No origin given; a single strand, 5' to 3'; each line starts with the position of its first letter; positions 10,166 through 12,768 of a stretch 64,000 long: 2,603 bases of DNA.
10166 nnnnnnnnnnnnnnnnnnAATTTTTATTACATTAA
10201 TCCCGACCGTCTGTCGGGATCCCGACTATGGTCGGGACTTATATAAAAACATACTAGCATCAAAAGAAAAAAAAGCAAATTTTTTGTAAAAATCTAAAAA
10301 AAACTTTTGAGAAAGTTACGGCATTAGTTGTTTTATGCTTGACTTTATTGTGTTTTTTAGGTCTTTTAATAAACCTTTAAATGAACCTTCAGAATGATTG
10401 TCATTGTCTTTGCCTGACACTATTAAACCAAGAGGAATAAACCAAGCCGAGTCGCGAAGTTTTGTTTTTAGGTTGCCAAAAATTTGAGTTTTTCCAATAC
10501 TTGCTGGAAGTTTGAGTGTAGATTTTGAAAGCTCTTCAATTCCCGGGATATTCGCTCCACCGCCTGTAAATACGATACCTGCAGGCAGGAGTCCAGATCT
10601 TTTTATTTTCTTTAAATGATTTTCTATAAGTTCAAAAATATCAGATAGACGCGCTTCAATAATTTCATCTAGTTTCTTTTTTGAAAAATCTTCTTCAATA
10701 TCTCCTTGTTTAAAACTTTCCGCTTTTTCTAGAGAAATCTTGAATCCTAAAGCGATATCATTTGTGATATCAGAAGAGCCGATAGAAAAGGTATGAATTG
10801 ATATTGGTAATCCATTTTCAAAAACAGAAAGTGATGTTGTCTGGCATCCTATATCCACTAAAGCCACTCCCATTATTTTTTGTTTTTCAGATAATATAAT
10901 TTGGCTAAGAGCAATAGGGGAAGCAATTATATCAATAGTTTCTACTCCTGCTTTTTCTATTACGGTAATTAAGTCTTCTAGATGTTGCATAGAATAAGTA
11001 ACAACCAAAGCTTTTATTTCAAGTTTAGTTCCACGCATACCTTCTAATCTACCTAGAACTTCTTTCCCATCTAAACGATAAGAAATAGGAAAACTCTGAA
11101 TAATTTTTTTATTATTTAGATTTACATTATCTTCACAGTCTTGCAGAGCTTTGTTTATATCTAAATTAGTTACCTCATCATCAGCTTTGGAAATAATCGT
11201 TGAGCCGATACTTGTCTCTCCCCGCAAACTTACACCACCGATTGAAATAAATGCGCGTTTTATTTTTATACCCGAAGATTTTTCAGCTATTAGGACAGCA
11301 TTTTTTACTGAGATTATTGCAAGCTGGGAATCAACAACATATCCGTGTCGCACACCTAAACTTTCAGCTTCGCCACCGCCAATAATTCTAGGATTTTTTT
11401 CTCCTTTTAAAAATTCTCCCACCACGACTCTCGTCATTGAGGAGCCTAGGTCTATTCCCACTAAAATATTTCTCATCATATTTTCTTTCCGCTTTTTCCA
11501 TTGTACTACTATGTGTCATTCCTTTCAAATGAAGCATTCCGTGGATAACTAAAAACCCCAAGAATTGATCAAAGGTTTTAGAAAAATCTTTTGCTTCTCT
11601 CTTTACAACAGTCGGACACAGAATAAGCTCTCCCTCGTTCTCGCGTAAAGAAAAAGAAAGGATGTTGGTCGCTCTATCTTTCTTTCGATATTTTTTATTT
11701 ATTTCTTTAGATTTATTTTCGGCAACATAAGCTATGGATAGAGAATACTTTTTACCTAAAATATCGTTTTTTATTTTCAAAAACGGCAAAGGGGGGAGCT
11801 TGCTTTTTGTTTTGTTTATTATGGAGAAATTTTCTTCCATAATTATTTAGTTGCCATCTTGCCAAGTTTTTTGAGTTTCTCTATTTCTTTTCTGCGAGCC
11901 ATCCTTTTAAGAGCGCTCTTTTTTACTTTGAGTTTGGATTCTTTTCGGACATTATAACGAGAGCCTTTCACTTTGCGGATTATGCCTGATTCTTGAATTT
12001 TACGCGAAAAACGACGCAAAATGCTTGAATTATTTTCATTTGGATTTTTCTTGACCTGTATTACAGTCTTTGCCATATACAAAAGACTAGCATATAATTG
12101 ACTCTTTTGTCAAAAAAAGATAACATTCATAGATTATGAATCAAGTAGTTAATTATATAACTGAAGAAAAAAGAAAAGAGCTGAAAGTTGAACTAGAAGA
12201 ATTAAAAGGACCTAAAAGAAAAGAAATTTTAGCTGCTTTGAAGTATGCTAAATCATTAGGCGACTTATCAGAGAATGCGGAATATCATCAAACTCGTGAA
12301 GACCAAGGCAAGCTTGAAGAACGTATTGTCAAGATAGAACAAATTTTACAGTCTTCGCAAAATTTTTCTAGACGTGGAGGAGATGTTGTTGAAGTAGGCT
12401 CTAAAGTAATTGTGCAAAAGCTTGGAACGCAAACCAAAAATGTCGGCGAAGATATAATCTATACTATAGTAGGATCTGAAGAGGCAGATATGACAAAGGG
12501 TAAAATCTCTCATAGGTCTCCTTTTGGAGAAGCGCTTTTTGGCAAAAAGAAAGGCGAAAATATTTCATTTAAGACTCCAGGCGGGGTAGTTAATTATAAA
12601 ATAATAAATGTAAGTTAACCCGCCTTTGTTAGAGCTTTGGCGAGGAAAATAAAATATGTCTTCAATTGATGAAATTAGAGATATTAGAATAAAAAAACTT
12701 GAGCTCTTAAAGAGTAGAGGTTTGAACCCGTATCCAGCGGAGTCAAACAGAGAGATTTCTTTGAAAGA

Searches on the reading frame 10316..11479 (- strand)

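Call 11: search_protein_families(library=pfam, proteins=[window:10316-11479:-])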
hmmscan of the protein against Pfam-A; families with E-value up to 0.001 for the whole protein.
window:10316-11479:- (387 aa): 5 families
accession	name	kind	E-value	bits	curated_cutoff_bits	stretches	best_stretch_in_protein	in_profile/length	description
PF14450.12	FtsA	-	3.1e-20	73.2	31.8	1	206-337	1-114/127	Cell division protein FtsA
PF11104.14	PilM_2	-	3.7e-14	52.8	27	1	154-328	125-304/340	Type IV pilus assembly protein PilM;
PF02491.25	SHS2_FTSA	-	6.1e-10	39.8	25.4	1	84-161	3-79/79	SHS2 domain inserted in FTSA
PF06723.19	MreB_Mbl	-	2.2e-05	23.9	27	1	265-330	237-305/327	MreB/Mbl protein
PF25216.1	Volactin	-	0.0001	22.4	35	1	202-323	166-292/321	Volactin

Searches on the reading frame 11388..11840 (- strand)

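Call 11: search_protein_families(library=pfam, proteins=[window:11388-11840:-])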
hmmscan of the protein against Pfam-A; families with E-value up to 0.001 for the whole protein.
window:11388-11840:- (150 aa): 1 family
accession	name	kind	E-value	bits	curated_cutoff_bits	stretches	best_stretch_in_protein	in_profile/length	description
PF02130.23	YbeY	-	6.3e-24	84.7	25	1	28-118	24-117/129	Endoribonuclease YbeY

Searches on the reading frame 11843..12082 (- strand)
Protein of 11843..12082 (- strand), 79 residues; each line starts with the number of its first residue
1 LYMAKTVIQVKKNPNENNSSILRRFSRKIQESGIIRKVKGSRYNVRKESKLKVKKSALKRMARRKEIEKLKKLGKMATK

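Call 11: search_protein_families(library=pfam, proteins=[window:11843-12082:-])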
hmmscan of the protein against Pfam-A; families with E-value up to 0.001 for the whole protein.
window:11843-12082:- (79 aa): 1 family
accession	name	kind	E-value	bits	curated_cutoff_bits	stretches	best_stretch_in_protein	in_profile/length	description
PF01165.25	Ribosomal_S21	-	0.00067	19.7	27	0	10-60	2-52/55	Ribosomal protein S21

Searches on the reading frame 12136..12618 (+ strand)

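Call 11: search_protein_families(library=pfam, proteins=[window:12136-12618:+])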
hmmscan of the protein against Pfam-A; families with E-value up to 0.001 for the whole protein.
window:12136-12618:+ (160 aa): 2 families
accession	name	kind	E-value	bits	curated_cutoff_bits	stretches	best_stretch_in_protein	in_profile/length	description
PF01272.25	GreA_GreB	-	8.9e-21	74.1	26.9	1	83-160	4-76/77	Transcription elongation factor, GreA/GreB, C-term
PF03449.20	GreA_GreB_N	-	2.7e-20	72.7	24.5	1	6-74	1-69/71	Transcription elongation factor, N-terminal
